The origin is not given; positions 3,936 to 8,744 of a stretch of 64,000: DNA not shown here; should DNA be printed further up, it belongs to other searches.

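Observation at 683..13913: Eight-gene, 13-kb hdr-type operon with five HdrA modules, MvhD, an FrhB-like flavoprotein and a NAD(P)H module, but no hydrogenase or formate dehydrogenase partner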

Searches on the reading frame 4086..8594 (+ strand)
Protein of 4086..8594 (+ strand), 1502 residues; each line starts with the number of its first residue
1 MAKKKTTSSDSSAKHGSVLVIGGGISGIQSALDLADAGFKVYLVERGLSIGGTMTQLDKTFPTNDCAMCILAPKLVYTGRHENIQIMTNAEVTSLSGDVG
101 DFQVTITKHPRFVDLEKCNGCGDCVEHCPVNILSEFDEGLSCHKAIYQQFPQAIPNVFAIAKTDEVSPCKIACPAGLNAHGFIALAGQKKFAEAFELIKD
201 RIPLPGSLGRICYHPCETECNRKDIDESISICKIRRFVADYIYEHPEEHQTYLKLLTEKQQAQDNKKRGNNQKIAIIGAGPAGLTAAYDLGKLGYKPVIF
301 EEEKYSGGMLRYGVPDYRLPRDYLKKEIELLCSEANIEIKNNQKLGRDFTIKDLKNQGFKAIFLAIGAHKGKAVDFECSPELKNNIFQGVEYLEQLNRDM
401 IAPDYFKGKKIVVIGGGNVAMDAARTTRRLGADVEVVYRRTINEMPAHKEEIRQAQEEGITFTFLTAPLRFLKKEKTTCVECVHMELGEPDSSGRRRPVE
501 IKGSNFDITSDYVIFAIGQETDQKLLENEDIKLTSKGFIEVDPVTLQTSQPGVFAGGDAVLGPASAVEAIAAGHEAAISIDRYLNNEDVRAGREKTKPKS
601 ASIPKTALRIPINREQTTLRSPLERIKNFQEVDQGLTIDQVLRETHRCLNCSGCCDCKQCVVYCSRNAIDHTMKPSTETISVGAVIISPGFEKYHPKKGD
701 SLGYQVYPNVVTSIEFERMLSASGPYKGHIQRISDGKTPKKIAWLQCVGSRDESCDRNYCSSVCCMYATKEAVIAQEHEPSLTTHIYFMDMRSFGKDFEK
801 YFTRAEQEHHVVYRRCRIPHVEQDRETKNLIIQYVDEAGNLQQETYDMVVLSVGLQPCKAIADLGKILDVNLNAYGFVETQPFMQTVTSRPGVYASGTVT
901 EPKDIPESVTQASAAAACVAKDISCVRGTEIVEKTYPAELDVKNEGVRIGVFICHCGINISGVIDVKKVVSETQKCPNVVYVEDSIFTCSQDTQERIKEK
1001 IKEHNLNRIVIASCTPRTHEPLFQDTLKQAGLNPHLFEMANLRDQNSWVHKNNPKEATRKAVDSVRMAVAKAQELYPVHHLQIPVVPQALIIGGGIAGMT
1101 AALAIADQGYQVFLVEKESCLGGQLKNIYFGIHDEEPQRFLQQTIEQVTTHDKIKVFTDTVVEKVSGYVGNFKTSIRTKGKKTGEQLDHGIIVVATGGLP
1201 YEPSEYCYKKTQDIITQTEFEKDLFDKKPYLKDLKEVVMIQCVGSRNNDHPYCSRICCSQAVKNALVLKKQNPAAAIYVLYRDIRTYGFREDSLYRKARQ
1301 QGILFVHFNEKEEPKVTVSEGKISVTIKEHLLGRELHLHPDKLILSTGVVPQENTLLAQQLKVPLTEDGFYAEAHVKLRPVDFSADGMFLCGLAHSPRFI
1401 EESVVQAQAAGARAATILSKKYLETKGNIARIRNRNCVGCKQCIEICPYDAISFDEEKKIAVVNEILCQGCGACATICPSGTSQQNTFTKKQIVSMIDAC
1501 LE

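Call 3: search_protein_families(library=pfam, proteins=[window:4086-8594:+], max_evalue=0.001)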
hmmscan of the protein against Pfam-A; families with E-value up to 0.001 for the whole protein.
window:4086-8594:+ (1502 aa): 25 families
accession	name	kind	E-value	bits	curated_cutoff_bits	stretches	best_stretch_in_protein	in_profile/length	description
PF07992.20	Pyr_redox_2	-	3.1e-67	227.5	26.1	4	273-573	2-291/291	Pyridine nucleotide-disulphide oxidoreductase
PF13738.12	Pyr_redox_3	-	1.9e-25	90.2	30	1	387-557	143-305/305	Pyridine nucleotide-disulphide oxidoreductase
PF12831.13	FAD_oxidored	-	2.7e-25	90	27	2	1090-1126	3-39/416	FAD dependent oxidoreductase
PF13450.12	NAD_binding_8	-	8.2e-23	80.9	21.9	3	1091-1127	1-37/68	NAD(P)-binding Rossmann-like domain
PF00070.33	Pyr_redox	-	1.9e-19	70.4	22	1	410-475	1-70/82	Pyridine nucleotide-disulphide oxidoreductase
PF01266.30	DAO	-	1.9e-18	67.6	27.9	3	18-53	2-38/353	FAD dependent oxidoreductase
PF00890.30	FAD_binding_2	-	3.2e-17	63.3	20.4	2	1089-1125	2-38/414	FAD binding domain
PF01946.23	Thi4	-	4.3e-16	59.3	26.2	1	272-310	18-57/235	Thi4 family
PF01134.28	GIDA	-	3.5e-15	56.4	22.1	0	1090-1117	3-30/391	Glucose inhibited division protein A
PF00037.32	Fer4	-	3.9e-15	55.4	21.1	3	113-133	3-23/24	4Fe-4S binding domain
PF14691.11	Fer4_20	-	1.9e-14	53.9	25.8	1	167-244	30-110/113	Dihydroprymidine dehydrogenase domain II, 4Fe-4S cluster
PF01262.27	AlaDh_PNT_C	-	2.3e-14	53.8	23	1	409-440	29-60/214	Alanine dehydrogenase/PNT, C-terminal domain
PF03486.20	HI0933_like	-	8.9e-13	48.7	50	0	1088-1125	2-39/244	HI0933-like protein Rossmann domain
PF12838.12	Fer4_7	-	7e-12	46.1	27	2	1436-1481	1-51/52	4Fe-4S dicluster domain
PF14697.11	Fer4_21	-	2.4e-09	37.6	35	1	1430-1479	1-52/59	4Fe-4S dicluster domain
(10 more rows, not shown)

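Call 4: search_protein_families(library=ncbifam, proteins=[window:4086-8594:+], max_evalue=0.001)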
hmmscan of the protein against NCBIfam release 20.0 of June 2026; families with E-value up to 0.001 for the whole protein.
window:4086-8594:+ (1502 aa): 220 families (the best 25 are shown)
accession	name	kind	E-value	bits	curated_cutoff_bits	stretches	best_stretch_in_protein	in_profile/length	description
NF040770.1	hetero_SS_HdrA2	exception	6e-286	950.6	1100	4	948-1179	1-233/777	CoB-CoM heterodisulfide reductase HdrA2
NF041778.1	hetero_SS_HdrA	equivalog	2.5e-211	703.6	1400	4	949-1181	8-242/771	ferredoxin:CoB-CoM heterodisulfide reductase subunit HdrA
NF041891.1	hdrA_Methbact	equivalog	4.1e-203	676.7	1300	4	1179-1501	305-636/762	ferredoxin:CoB-CoM heterodisulfide reductase subunit HdrA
NF009410.0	PRK12771.1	subfamily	4.5e-162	540.5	516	4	157-678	38-538/566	NAD(P)-binding protein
NF009454.0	PRK12814.1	equivalog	2.4e-132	442.6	916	1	163-662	98-582/657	putative NADPH-dependent glutamate synthase small subunit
NF009414.0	PRK12778.1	equivalog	1e-114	384.4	1103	2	168-586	338-751/752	bifunctional dihydroorotate dehydrogenase B NAD binding subunit/NADPH-dependent glutamate synthase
TIGR03315.1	Se_ygfK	equivalog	2.6e-106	356.2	835.3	1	166-667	444-900/1012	putative selenate reductase subunit YgfK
TIGR01316.1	gltA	equivalog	2.9e-105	352.7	471.75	2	163-584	32-449/449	NADPH-dependent glutamate synthase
NF010590.0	PRK13984.1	equivalog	3e-82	276.7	946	1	163-587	192-609/611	putative oxidoreductase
TIGR01318.1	gltD_gamma_fam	subfamily_domain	5.1e-77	259.4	482.95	1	164-585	46-466/467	glutamate synthase, small subunit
NF009413.0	PRK12775.1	equivalog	2.3e-74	250.8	1895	1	169-587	341-757/1006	putative trifunctional 2-polyprenylphenol hydroxylase/glutamate synthase subunit beta/ferritin domain-containing protein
NF009415.0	PRK12779.1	equivalog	3.8e-74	250.1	1519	1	169-582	210-624/944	putative bifunctional glutamate synthase subunit beta/2-polyprenylphenol hydroxylase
NF009409.0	PRK12770.1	subfamily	1.8e-71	241.1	343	1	265-588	12-354/360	putative glutamate synthase subunit beta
NF009408.0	PRK12769.1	equivalog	1.6e-66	224.8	1003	1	159-589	226-656/659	formate-dependent uric acid utilization protein AegA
NF045663.1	diclust_near_Sec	equivalog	6.4e-64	216.3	530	4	163-370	14-201/759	pyridine nucleotide-disulfide oxidoreductase/dicluster-binding protein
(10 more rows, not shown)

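Call 12: search_solved_structures(query=window:4086-8594:+, max_evalue=1e-10)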
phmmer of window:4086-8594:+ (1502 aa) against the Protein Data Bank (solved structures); distinct sequences matched with E-value up to 1e-10: 22.
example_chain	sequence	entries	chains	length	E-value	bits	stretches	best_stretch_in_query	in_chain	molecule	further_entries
8rvu_a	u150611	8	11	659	2.4e-176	591.9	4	17-160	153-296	H(2):CoB-CoM heterodisulfide,ferredoxin reductase subunit A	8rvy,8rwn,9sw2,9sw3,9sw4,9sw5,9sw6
8rvv_A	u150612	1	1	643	8.6e-175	586.7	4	17-160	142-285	H(2):CoB-CoM heterodisulfide,ferredoxin reductase subunit A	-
5odc_A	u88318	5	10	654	2.3e-172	578.6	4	652-871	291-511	Heterodisulfide reductase, subunit A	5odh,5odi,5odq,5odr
9sfi_A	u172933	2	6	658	5e-160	537.8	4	653-877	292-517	CoB--CoM heterodisulfide reductase iron-sulfur subunit A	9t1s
7bkb_A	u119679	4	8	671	6.5e-148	497.6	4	944-1103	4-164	CoB--CoM heterodisulfide reductase iron-sulfur subunit A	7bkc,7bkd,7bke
9n5u_A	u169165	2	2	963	6e-105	355.2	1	151-591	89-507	NfnA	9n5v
9bov_A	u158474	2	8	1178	3.1e-104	352.9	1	164-670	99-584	Molybdopterin oxidoreductase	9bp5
8oh5_C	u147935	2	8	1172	3.6e-100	339.4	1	166-662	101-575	Formate dehydrogenase-O, major subunit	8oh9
5jca_L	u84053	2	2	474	7.6e-85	288.6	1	165-587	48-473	NADH-dependent Ferredoxin:NADP Oxidoreductase (NfnI) subunit alpha | NADH-dependent Ferredoxin:NADP Oxidoreductase subunit alpha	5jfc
4ylf_B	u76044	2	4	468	7.8e-82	278.6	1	167-587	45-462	Dihydropyrimidine dehydrogenase subunit A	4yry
5vj7_A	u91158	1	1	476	3.3e-76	260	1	165-586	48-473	Oxidoreductase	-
2vdc_G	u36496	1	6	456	6.9e-53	182.7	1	166-584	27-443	GLUTAMATE SYNTHASE [NADPH] SMALL CHAIN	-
6s6s_G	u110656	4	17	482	7.9e-53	182.5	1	166-584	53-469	Glutamate synthase [NADPH] small chain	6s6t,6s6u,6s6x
1gt8_A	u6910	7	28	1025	6.5e-42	146.3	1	167-586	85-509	DIHYDROPYRIMIDINE DEHYDROGENASE | Dihydropyrimidine dehydrogenase [NADP(+)]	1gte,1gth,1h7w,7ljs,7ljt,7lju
1h7x_A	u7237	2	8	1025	6.5e-42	146.3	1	167-586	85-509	DIHYDROPYRIMIDINE DEHYDROGENASE | Dihydropyrimidine dehydrogenase [NADP(+)]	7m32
7m31_A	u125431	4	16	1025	6.5e-42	146.3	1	167-586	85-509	Dihydropyrimidine dehydrogenase [NADP(+)]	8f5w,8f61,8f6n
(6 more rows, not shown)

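Call 19: find_related_loci(query=window:4086-8594:+, collection=genome_contigs, flank=10000)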
Query window:4086-8594:+ (1502 aa) in genome_contigs; peptide patterns used: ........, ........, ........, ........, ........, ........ (x = any residue, [..] = any of these).
59 stretches matched a pattern; 32 encode a relative of the query (tblastn E <= 1e-3); 32 distinct loci.
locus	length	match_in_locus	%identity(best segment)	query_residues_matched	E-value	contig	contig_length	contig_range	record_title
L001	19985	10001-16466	62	12-1502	0e+0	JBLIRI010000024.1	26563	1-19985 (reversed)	MAG: Thermoplasmatota archaeon isolate MG1_202007_bin_818 MG1_202007_bin_818_scaffold_24, whole genome shotgun sequence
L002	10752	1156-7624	60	12-1501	0e+0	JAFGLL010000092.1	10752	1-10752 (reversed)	MAG: Thermoplasmatota archaeon isolate Zod_Metabat.400 k87_11562259, whole genome shotgun sequence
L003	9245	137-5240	63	13-1502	0e+0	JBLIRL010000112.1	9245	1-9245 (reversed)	MAG: Thermoplasmatota archaeon isolate MF1_201704_bin_1099 MF1_201704_bin_1099_scaffold_112, whole genome shotgun sequen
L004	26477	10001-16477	71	1-1502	0e+0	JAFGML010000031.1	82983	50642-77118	MAG: Thermoplasmatota archaeon isolate Zod_Metabat.472 k87_4803151, whole genome shotgun sequence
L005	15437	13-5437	50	14-1501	0e+0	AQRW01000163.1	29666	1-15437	Candidatus Aerophobus profundus SCGC AAA252-L23 A252L23DRAFT_contig_27_0.29_C, whole genome shotgun sequence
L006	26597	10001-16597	70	16-1502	0e+0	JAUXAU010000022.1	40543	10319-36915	MAG: Thermoplasmatota archaeon isolate CSMAG_2770 CSMAG_2770_k141_1042183_length_40543_cov_26.9717, whole genome shotgun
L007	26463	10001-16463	59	16-1501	0e+0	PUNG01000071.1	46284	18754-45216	MAG: Thermoplasmata archaeon isolate B1Sed10_20 B1-Sed10-C452, whole genome shotgun sequence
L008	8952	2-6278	73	9-1502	0e+0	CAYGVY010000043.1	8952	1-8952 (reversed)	MAG TPA_asm: uncultured Thermoplasmatales archaeon isolate ERP119294_co4_107 genome assembly, contig: NODE_8644_length_8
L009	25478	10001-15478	71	16-1502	0e+0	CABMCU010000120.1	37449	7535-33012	uncultured archaeon isolate LFW-68_2 genome assembly, contig: LFW682_79, whole genome shotgun sequence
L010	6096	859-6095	59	13-1501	0e+0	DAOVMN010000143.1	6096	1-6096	MAG TPA_asm: Thermoplasmata archaeon isolate CSMAG_1472 CSMAG_1472_k141_300859_length_6096_cov_13.0000, whole genome sho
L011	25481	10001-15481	73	8-1502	0e+0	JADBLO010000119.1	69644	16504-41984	MAG: Thermoplasmata archaeon isolate Bin3_14.8m NODE_18_length_69644_cov_15.282617, whole genome shotgun sequence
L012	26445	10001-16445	60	5-1501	0e+0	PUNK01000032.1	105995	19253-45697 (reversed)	MAG: Thermoplasmata archaeon isolate B1Sed10_191R1 B1-Sed10-C44, whole genome shotgun sequence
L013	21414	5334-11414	62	16-1501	0e+0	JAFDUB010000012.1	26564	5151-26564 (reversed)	MAG: Thermoplasmata archaeon isolate HAP27 k141_631031_length_26564_cov_23.5267, whole genome shotgun sequence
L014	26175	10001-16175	62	1-1501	0e+0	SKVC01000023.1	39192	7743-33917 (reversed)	MAG: Thermoplasmata archaeon isolate CSSed162cmB_145 CSSed16-2cmB-1142, whole genome shotgun sequence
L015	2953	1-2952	55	19-1433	0e+0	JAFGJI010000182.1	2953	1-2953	MAG: Thermoplasmatota archaeon isolate Zod_Metabat.266 k87_7358223, whole genome shotgun sequence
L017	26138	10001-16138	71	12-1502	0e+0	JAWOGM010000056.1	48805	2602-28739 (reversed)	MAG: Thermoplasmatota archaeon isolate BLK6-3.bin.281 k191_2953557, whole genome shotgun sequence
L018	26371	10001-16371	50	7-1501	0e+0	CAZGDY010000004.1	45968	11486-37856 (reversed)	MAG TPA_asm: uncultured Clostridia bacterium isolate SRP068000_co4_467 genome assembly, contig: NODE_401_length_45968_co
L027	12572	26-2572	45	13-1502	0e+0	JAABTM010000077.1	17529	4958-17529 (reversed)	MAG: Desulfobacteraceae bacterium isolate S23.Bin075 Scaffold_2101, whole genome shotgun sequence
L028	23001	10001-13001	41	19-1502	4e-168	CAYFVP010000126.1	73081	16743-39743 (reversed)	MAG TPA_asm: uncultured Thermoplasmatales archaeon isolate ERP108616_co1_160 genome assembly, contig: k119_1644098, whol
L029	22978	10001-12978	40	19-1501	3e-162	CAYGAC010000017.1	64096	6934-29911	MAG TPA_asm: uncultured Thermoplasmatales archaeon isolate ERP108616_co1_401 genome assembly, contig: k119_1458260, whol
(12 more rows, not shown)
